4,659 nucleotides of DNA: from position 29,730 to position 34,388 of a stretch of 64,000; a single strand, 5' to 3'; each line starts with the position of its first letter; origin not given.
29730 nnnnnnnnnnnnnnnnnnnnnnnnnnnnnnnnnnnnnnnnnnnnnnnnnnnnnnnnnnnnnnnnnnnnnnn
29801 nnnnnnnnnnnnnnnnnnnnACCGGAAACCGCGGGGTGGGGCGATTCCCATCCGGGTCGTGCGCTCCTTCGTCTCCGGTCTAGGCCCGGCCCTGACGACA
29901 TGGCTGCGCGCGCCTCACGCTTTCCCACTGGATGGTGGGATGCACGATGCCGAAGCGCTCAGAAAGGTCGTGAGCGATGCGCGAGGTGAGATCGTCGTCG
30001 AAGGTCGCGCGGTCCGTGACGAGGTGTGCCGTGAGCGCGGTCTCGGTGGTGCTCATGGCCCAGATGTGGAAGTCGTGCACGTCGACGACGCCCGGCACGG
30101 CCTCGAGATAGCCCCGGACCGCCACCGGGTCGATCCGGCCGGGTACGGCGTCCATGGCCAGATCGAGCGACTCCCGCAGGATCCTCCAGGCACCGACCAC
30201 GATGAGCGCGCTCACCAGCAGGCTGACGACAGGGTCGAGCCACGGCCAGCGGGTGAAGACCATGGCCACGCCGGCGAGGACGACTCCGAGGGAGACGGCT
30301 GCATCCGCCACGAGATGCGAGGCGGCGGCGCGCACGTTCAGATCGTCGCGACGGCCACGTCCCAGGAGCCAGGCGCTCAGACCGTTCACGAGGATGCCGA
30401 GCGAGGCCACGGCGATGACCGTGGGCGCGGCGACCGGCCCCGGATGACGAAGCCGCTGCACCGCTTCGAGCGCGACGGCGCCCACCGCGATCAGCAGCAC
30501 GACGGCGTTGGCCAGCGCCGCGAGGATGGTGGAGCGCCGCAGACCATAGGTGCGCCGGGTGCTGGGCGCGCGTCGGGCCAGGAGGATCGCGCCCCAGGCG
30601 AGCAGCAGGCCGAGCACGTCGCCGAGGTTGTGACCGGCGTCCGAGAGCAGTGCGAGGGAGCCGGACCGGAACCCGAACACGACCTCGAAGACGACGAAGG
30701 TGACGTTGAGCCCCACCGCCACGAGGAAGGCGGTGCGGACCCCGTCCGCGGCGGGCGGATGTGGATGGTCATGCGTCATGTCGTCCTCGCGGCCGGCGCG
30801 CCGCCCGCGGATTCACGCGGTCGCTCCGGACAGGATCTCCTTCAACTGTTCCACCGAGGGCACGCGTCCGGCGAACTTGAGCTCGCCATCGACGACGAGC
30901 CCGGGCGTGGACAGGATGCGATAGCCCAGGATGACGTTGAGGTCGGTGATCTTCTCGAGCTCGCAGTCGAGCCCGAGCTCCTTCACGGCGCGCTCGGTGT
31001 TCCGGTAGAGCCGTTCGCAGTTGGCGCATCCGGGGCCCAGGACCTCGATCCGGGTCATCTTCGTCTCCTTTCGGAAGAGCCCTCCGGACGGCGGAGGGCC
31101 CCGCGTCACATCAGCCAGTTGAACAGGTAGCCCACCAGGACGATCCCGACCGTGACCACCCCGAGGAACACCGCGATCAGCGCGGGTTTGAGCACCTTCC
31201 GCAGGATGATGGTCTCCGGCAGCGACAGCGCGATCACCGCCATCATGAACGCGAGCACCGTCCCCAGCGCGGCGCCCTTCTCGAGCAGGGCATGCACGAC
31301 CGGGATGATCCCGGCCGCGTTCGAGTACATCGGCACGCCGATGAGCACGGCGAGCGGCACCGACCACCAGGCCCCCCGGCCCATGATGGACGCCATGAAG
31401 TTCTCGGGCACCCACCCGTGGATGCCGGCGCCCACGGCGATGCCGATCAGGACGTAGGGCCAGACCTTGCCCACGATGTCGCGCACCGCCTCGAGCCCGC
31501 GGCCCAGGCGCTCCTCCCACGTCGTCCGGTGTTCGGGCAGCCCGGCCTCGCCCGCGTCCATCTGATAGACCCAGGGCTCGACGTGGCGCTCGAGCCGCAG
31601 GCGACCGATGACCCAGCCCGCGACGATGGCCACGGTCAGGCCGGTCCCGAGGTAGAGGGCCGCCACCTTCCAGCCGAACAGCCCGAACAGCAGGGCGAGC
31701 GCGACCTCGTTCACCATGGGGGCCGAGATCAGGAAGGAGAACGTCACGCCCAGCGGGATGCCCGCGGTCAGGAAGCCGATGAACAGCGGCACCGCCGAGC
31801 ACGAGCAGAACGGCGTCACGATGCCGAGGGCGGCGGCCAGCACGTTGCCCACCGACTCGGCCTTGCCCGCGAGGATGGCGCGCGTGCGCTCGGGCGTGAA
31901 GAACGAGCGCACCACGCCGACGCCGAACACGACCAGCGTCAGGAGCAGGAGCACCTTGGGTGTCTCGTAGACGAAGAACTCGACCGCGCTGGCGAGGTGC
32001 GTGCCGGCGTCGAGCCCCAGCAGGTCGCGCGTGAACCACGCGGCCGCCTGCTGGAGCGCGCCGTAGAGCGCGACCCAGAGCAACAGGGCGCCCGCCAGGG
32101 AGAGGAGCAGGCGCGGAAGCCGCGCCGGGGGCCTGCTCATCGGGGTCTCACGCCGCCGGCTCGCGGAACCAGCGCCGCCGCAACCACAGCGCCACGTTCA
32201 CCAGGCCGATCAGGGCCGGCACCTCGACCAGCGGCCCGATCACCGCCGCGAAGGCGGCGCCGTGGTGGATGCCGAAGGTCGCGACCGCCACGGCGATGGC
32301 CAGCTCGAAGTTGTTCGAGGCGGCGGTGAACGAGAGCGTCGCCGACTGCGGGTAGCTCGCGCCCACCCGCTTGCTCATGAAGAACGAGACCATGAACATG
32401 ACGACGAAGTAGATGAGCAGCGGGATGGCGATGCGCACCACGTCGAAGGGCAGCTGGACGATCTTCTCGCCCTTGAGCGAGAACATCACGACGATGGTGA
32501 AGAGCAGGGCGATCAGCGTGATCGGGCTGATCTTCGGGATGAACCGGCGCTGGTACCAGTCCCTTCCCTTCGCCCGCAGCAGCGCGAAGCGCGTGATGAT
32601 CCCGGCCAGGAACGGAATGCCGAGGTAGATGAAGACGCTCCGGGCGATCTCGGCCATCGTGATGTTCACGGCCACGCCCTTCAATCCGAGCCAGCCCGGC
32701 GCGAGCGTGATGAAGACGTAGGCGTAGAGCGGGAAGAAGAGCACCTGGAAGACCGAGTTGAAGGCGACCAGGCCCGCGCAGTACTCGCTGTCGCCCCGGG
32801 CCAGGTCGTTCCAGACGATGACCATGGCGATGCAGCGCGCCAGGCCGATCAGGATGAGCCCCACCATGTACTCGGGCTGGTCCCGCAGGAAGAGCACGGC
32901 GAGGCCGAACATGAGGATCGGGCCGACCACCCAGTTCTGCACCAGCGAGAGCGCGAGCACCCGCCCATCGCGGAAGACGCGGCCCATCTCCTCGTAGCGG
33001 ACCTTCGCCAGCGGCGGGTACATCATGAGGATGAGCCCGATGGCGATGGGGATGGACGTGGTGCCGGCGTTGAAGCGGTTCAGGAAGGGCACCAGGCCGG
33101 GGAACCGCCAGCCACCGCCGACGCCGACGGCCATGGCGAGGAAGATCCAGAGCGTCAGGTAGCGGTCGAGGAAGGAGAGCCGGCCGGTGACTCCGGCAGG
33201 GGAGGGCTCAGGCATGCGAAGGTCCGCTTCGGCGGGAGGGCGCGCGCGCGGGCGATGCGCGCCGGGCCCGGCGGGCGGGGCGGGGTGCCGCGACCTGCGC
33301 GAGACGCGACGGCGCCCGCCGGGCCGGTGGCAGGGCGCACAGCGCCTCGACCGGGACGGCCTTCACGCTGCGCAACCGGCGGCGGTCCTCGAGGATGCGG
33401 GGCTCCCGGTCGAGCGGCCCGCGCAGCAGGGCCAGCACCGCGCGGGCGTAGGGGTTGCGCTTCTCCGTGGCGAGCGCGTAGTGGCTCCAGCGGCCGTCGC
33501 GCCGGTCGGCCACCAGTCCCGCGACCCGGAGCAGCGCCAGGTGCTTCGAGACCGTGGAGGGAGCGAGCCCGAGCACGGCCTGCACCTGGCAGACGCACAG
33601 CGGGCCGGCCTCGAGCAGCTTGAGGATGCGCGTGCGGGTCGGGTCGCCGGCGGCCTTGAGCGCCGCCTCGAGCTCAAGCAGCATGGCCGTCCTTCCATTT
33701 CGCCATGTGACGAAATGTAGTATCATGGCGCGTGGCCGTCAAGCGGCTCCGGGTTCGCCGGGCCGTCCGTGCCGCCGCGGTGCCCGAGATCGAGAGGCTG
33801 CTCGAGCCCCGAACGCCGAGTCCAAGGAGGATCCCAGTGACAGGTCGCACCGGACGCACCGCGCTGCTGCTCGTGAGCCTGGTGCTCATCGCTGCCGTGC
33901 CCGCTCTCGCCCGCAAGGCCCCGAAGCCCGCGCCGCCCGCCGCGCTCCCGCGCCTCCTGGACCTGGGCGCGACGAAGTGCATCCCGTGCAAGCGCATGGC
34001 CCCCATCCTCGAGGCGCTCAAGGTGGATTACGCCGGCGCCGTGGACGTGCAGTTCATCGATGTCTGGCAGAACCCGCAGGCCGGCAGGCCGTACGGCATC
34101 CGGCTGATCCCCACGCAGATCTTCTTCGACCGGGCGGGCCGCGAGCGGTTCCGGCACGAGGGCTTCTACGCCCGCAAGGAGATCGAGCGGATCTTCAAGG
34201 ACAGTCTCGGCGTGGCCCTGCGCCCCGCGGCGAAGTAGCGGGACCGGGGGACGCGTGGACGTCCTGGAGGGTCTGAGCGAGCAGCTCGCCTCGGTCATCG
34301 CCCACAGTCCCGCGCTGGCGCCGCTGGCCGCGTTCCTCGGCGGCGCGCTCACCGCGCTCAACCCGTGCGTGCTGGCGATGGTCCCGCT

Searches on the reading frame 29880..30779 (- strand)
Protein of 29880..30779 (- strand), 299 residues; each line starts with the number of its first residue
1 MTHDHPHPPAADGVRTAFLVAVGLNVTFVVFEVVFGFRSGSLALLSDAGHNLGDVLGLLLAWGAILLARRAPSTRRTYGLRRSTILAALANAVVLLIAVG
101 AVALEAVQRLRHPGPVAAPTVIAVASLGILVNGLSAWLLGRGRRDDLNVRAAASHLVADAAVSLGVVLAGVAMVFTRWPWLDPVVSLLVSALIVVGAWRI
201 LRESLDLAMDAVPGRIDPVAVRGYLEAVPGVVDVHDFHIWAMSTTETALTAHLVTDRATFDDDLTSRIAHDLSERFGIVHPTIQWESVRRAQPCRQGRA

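Call 62: search_protein_families(library=pfam, proteins=[window:29880-30779:-], max_evalue=0.00001)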
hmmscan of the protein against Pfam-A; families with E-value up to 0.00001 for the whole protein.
window:29880-30779:- (299 aa): 2 families
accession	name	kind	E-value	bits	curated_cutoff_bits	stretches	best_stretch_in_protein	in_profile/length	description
PF01545.26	Cation_efflux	-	9.3e-40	137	26.6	1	19-206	2-195/198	Cation efflux family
PF16916.11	ZT_dimer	-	1.1e-11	45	26.7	1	220-286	8-76/78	Dimerisation domain of Zinc Transporter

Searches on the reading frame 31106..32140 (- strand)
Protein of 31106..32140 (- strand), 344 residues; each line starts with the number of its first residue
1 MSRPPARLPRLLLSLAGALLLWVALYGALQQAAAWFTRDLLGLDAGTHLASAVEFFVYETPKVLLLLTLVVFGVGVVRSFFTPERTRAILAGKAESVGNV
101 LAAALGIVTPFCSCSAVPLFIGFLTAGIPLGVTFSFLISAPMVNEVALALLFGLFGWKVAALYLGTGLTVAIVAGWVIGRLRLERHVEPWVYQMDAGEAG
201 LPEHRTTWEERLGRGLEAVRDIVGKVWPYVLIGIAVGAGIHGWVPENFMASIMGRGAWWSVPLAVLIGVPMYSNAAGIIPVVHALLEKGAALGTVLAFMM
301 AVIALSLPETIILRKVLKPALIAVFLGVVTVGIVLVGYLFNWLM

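Call 62: search_protein_families(library=pfam, proteins=[window:31106-32140:-], max_evalue=0.00001)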
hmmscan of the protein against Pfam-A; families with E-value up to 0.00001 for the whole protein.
window:31106-32140:- (344 aa): 1 family
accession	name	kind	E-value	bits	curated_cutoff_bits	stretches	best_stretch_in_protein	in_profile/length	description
PF03773.19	ArsP_1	-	5.4e-77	259.3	32.3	1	48-341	1-293/294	Predicted permease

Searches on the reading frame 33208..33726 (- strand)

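Call 62: search_protein_families(library=pfam, proteins=[window:33208-33726:-], max_evalue=0.00001)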
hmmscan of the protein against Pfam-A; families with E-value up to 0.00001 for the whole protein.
window:33208-33726:- (172 aa): 2 families
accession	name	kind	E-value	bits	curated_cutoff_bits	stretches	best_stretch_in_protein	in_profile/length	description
PF01022.26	HTH_5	-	2.5e-15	56.5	22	1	28-72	1-45/47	Bacterial regulatory protein, arsR family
PF12840.13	HTH_20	-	1.1e-08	35.3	27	1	27-73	2-49/51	Helix-turn-helix domain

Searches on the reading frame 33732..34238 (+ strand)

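Call 62: search_protein_families(library=pfam, proteins=[window:33732-34238:+], max_evalue=0.00001)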
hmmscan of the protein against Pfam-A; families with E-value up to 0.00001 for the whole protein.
window:33732-34238:+ (168 aa): 2 families
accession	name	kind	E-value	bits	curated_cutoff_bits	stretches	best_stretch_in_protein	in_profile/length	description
PF00085.26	Thioredoxin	-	3.7e-10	40.2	23.5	1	75-153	22-99/103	Thioredoxin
PF13098.12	Thioredoxin_2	-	9.4e-08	32.8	27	1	74-154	8-103/104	Thioredoxin-like domain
